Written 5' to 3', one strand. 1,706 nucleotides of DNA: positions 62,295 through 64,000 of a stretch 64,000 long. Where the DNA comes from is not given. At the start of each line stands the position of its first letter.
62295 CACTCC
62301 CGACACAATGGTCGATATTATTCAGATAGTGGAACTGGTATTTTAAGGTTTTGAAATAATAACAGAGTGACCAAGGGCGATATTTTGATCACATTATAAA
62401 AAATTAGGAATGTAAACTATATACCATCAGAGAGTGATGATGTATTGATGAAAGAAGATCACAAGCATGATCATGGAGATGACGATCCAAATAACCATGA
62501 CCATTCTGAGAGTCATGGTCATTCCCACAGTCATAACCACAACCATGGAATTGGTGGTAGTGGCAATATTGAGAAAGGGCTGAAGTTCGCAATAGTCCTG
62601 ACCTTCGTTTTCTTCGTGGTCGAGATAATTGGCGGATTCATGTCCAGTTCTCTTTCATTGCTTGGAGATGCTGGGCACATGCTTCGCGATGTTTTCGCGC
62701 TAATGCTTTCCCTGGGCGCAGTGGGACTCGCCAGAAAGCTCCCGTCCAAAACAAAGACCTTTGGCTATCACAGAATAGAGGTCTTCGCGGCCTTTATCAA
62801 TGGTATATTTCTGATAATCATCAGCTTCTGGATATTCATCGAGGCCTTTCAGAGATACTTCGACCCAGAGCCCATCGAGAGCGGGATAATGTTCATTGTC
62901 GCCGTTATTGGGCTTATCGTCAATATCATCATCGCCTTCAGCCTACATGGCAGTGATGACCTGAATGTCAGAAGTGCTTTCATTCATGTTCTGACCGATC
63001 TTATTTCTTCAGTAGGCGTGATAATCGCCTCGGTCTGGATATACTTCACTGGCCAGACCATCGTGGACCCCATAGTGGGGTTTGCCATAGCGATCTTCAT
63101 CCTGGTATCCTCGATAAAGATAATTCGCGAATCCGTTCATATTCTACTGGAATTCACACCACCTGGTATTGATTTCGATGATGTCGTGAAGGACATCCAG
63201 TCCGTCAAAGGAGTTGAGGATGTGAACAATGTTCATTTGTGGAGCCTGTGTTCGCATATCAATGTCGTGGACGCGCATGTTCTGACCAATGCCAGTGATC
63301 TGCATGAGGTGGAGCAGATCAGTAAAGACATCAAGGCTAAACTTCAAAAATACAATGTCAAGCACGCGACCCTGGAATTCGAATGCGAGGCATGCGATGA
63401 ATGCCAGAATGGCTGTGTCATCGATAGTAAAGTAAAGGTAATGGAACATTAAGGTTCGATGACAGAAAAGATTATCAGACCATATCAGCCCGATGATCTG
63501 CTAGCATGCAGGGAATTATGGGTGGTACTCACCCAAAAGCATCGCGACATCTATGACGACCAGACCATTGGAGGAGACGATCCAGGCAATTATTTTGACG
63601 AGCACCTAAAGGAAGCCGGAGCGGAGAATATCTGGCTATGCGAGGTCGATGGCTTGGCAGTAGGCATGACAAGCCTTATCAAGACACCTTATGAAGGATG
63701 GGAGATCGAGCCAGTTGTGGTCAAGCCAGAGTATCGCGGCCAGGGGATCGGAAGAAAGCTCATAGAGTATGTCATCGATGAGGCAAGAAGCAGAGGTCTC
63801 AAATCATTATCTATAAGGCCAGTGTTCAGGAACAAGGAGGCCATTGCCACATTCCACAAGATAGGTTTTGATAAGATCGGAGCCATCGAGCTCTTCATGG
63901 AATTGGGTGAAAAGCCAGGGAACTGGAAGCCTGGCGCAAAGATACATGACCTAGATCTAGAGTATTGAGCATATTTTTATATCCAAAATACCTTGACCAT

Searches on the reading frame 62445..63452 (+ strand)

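Call 25: search_protein_families(library=pfam, proteins=[window:62445-63452:+], max_evalue=0.00001)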
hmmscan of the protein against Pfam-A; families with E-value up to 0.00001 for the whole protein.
window:62445-63452:+ (335 aa): 2 families
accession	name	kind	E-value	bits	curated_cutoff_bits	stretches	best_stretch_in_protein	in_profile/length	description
PF01545.26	Cation_efflux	-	7.7e-48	163.3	26.6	1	47-235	2-198/198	Cation efflux family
PF16916.11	ZT_dimer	-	6.4e-10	39.4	26.7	1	239-310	1-73/78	Dimerisation domain of Zinc Transporter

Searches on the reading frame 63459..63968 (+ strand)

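Call 25: search_protein_families(library=pfam, proteins=[window:63459-63968:+], max_evalue=0.00001)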
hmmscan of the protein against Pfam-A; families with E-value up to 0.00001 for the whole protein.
window:63459-63968:+ (169 aa): 5 families
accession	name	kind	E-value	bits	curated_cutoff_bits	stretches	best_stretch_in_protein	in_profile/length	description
PF00583.31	Acetyltransf_1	-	4.3e-18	66.1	20.7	1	34-137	10-116/116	Acetyltransferase (GNAT) family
PF13508.13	Acetyltransf_7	-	1.1e-14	55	27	1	56-138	3-83/84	Acetyltransferase (GNAT) domain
PF13673.13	Acetyltransf_10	-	8.5e-12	45.6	23.6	1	48-141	24-111/128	Acetyltransferase (GNAT) domain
PF14542.12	Acetyltransf_CG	-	2e-07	31.5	30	1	81-115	25-59/80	GCN5-related N-acetyl-transferase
PF08445.16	FR47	-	1.7e-06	28.3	22.1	1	82-140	23-80/86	FR47-like protein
